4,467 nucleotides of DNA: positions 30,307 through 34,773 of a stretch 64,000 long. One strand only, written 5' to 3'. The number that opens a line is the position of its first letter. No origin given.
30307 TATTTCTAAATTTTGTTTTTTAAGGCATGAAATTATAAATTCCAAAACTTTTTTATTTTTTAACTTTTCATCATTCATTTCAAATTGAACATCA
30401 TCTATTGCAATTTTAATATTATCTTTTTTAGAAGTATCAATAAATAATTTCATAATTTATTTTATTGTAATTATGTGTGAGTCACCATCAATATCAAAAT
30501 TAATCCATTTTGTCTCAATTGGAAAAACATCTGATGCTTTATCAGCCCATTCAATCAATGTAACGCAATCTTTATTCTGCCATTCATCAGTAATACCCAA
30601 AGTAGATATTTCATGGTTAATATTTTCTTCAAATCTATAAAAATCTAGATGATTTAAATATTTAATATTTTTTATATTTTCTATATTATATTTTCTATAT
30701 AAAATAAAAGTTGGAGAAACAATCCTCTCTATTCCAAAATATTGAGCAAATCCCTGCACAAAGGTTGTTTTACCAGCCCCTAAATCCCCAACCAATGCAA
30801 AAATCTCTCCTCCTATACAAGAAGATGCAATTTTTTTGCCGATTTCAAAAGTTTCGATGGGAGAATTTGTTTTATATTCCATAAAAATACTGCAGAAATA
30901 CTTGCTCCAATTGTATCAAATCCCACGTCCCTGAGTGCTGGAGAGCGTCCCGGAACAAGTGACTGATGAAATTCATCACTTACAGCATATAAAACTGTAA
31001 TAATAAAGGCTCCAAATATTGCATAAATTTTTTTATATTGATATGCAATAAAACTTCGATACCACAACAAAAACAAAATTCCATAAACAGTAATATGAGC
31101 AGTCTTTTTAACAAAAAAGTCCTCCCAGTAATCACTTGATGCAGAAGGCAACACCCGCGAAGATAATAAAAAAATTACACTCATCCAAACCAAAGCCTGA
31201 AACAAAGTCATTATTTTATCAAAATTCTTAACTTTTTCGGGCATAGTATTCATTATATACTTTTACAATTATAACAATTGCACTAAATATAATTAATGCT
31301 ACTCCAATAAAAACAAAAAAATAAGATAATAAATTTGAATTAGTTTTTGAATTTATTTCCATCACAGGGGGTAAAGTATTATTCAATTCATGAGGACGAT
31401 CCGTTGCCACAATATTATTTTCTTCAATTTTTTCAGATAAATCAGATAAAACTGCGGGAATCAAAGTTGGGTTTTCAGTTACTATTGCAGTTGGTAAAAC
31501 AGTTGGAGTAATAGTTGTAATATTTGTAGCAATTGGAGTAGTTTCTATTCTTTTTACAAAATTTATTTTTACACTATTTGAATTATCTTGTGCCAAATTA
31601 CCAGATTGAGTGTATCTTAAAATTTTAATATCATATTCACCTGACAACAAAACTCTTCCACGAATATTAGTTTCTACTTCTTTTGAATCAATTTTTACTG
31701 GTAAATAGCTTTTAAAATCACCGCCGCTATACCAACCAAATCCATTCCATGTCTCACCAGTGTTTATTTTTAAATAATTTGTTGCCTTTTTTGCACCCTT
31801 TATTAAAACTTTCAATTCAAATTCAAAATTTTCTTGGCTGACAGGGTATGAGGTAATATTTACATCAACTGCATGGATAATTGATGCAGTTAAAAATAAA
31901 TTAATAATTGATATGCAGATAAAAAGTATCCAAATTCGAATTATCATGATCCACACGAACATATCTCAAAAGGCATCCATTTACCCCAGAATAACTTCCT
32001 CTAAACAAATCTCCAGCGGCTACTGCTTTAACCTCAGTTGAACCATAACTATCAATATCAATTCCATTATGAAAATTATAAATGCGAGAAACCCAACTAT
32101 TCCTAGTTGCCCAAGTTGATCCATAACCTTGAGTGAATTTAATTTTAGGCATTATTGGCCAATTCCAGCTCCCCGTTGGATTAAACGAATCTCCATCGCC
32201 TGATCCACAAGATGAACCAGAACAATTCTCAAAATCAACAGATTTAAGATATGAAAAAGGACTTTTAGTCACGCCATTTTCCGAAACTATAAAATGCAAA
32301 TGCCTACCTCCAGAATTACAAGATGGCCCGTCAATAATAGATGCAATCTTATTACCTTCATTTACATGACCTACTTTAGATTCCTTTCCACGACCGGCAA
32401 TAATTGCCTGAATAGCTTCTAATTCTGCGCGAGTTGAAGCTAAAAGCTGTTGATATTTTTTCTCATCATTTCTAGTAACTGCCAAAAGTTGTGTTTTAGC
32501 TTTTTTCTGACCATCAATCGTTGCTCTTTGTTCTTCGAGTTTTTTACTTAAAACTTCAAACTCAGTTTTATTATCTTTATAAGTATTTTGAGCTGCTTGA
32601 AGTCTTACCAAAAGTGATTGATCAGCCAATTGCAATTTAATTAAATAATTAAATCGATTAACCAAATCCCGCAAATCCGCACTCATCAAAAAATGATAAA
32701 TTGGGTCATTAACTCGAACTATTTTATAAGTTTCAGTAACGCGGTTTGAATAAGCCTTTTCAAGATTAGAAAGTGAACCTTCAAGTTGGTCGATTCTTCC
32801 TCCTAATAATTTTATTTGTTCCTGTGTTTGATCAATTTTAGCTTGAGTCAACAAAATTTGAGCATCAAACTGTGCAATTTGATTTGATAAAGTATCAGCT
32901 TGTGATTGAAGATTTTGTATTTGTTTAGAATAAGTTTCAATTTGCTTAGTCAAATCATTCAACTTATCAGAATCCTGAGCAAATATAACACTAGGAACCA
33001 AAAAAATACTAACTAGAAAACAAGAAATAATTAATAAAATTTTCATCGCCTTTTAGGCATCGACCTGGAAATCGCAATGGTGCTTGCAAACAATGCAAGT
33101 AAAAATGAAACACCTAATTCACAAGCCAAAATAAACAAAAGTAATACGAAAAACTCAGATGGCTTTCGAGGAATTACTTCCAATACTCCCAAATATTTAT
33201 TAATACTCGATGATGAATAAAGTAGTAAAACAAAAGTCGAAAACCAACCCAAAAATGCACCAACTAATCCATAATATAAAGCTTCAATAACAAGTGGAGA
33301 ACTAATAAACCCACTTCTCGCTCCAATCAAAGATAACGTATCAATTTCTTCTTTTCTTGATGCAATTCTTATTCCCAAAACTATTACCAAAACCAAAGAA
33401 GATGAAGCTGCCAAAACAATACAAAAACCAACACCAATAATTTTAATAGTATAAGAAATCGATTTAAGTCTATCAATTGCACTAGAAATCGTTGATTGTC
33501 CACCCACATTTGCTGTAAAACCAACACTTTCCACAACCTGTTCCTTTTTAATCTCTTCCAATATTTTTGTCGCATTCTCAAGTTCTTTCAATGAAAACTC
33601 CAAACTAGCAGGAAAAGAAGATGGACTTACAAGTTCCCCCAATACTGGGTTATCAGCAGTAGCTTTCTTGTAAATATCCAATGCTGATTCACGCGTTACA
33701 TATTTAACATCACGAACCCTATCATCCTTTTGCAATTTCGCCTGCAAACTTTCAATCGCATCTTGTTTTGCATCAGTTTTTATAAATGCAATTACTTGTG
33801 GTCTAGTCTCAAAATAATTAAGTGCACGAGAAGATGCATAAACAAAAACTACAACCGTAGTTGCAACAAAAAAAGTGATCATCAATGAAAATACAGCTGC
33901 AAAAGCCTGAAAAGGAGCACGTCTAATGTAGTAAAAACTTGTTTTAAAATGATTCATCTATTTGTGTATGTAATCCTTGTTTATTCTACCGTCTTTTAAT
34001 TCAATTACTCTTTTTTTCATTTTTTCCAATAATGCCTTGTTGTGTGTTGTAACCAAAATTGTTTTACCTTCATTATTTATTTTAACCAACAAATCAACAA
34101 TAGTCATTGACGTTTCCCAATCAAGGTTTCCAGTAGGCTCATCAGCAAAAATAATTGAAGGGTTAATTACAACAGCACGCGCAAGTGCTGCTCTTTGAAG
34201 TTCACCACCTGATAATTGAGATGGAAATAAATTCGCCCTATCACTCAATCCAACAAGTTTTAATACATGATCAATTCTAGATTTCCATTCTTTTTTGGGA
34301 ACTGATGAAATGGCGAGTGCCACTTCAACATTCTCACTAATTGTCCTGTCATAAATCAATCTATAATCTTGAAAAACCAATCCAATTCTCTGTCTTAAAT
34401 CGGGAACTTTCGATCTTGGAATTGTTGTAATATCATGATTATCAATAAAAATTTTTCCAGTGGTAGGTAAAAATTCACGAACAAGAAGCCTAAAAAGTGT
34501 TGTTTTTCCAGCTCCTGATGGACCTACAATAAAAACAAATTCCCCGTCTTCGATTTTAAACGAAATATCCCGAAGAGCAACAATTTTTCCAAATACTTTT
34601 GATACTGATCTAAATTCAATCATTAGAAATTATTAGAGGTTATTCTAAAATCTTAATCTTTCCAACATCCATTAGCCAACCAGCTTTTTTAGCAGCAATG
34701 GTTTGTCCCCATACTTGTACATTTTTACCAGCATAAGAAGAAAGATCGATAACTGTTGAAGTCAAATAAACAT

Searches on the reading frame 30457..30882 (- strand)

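Call 12: search_protein_families(library=pfam, proteins=[window:30457-30882:-], max_evalue=0.01)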
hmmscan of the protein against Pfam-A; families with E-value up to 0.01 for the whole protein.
window:30457-30882:- (141 aa): 1 family
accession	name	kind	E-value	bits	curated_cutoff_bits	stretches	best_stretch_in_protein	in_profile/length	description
PF02367.23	TsaE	-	4.8e-29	101.3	26.6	1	6-129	2-118/128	Threonylcarbamoyl adenosine biosynthesis protein TsaE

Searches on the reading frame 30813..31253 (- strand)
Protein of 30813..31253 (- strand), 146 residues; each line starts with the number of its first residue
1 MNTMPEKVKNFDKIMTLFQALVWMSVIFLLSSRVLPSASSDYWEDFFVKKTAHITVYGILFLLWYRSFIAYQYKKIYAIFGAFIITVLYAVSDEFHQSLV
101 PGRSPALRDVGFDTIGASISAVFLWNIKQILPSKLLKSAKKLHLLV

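Call 12: search_protein_families(library=pfam, proteins=[window:30813-31253:-], max_evalue=0.01)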
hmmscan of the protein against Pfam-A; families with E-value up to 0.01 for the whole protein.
window:30813-31253:- (146 aa): 1 family
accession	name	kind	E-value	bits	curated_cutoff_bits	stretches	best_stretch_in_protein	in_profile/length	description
PF04892.17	VanZ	-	6.9e-14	53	30.1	1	20-125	5-123/126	VanZ like family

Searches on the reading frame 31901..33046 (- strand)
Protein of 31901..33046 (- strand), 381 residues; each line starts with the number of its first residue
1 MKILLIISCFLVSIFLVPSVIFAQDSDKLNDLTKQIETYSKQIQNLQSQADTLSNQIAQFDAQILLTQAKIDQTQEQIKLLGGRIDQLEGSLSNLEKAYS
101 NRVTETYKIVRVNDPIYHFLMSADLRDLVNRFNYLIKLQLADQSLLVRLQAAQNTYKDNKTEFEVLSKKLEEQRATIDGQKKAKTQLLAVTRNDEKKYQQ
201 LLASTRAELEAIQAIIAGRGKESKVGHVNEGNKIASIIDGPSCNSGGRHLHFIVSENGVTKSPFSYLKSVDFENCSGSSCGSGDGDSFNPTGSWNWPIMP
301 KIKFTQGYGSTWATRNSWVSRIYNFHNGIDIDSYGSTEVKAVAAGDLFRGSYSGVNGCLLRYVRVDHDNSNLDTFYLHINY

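Call 12: search_protein_families(library=pfam, proteins=[window:31901-33046:-], max_evalue=0.01)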
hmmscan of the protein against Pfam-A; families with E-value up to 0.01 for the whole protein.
window:31901-33046:- (381 aa): 11 families
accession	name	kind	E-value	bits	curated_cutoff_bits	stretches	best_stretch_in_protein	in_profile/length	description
PF01551.29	Peptidase_M23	-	1.8e-07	31.7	28.7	1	325-380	2-53/96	Peptidase family M23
PF03961.19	FapA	-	0.00056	20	31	0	27-106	156-232/272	Flagellar Assembly Protein A beta solenoid domain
PF11932.13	DUF3450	-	0.00061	19.6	32.6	1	11-97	3-93/241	Protein of unknown function (DUF3450)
PF00038.26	Filament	-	0.0014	18.7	40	1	37-107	192-262/313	Intermediate filament protein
PF23203.1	KIF21A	-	0.0017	18.6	28.5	1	30-106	44-120/161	KIF21A-like domain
PF05667.16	CCDC22_CC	-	0.0019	17.8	39.2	1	24-96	209-281/477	CCDC22 protein coiled-coil region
PF02403.27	Seryl_tRNA_N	-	0.002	18.8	28.2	1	23-100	25-98/108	Seryl-tRNA synthetase N-terminal domain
PF14282.11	FlxA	-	0.002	18.6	26.3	1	24-77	14-71/101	FlxA-like protein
PF07889.17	DUF1664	-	0.0025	18.3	34.6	1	31-97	45-122/124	Protein of unknown function (DUF1664)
PF15619.11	Lebercilin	-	0.0028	17.7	34.3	1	27-97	124-191/193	Ciliary protein causing Leber congenital amaurosis disease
PF10809.13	DUF2732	-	0.007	16.8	25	0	171-208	5-41/75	Protein of unknown function (DUF2732)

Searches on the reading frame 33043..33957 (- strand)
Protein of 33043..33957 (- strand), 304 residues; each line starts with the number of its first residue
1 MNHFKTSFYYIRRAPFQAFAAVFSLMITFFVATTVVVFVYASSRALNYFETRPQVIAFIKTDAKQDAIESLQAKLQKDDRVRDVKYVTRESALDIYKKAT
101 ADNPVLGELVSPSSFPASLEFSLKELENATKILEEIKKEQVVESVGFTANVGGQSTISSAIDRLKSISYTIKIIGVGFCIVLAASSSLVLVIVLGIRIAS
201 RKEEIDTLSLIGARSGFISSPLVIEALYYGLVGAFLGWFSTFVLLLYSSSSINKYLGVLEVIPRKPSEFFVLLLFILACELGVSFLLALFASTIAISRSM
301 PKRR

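Call 12: search_protein_families(library=pfam, proteins=[window:33043-33957:-], max_evalue=0.01)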
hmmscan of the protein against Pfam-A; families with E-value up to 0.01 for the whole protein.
window:33043-33957:- (304 aa): 2 families
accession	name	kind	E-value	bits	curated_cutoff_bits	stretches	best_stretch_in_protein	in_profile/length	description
PF18075.7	FtsX_ECD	-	6.1e-15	56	23.5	1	54-145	2-96/96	FtsX extracellular domain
PF02687.27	FtsX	-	2.2e-09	37.8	25.5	1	178-294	3-118/120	FtsX-like permease C-terminal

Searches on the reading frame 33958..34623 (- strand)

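Call 12: search_protein_families(library=pfam, proteins=[window:33958-34623:-], max_evalue=0.01)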
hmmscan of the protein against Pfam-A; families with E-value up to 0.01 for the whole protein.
window:33958-34623:- (221 aa): 21 families
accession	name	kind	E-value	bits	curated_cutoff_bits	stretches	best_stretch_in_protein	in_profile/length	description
PF00005.33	ABC_tran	-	5.8e-35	121.3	25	1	17-164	1-136/137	ABC transporter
PF13304.12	AAA_21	-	7.3e-10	39.8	27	1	71-199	180-303/304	AAA domain, putative AbiEii toxin, Type IV TA system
PF20720.3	nSTAND3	-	6.4e-07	29.6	27.2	1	17-75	7-64/155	Novel STAND NTPase 3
PF02463.25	SMC_N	-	4.3e-06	26.8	40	1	126-205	126-208/220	RecF/RecN/SMC N terminal domain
PF13401.12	AAA_22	-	1.3e-05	26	27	1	27-163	5-93/130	AAA domain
PF13191.12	AAA_16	-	0.00021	22.3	32.6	1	26-60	21-56/167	AAA ATPase domain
PF13238.12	AAA_18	-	0.00025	21.9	29.4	0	30-51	1-22/128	AAA domain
PF13175.12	AAA_15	-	0.00046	20.3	32.1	0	18-88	15-89/374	AAA ATPase domain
PF01637.24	ATPase_2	-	0.001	19.4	33.2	1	25-89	16-87/225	ATPase domain predominantly from Archaea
PF25199.1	nSTAND_NTPase5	-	0.0011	19.2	34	1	26-91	40-109/145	Novel STAND NTPase 5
PF13166.12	AAA_13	-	0.0011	18.2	36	0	153-217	525-592/713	AAA domain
PF00931.28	NB-ARC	-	0.0017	18.1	23.5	1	25-55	16-46/248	NB-ARC domain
PF03193.22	RsgA_GTPase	-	0.0026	18.1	30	0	19-58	99-137/174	RsgA GTPase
PF13476.12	AAA_23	-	0.0027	18.8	27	1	19-46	14-38/201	AAA domain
PF00004.35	AAA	-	0.0046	17.8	21.2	0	31-51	2-22/131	ATPase family associated with various cellular activities (AAA)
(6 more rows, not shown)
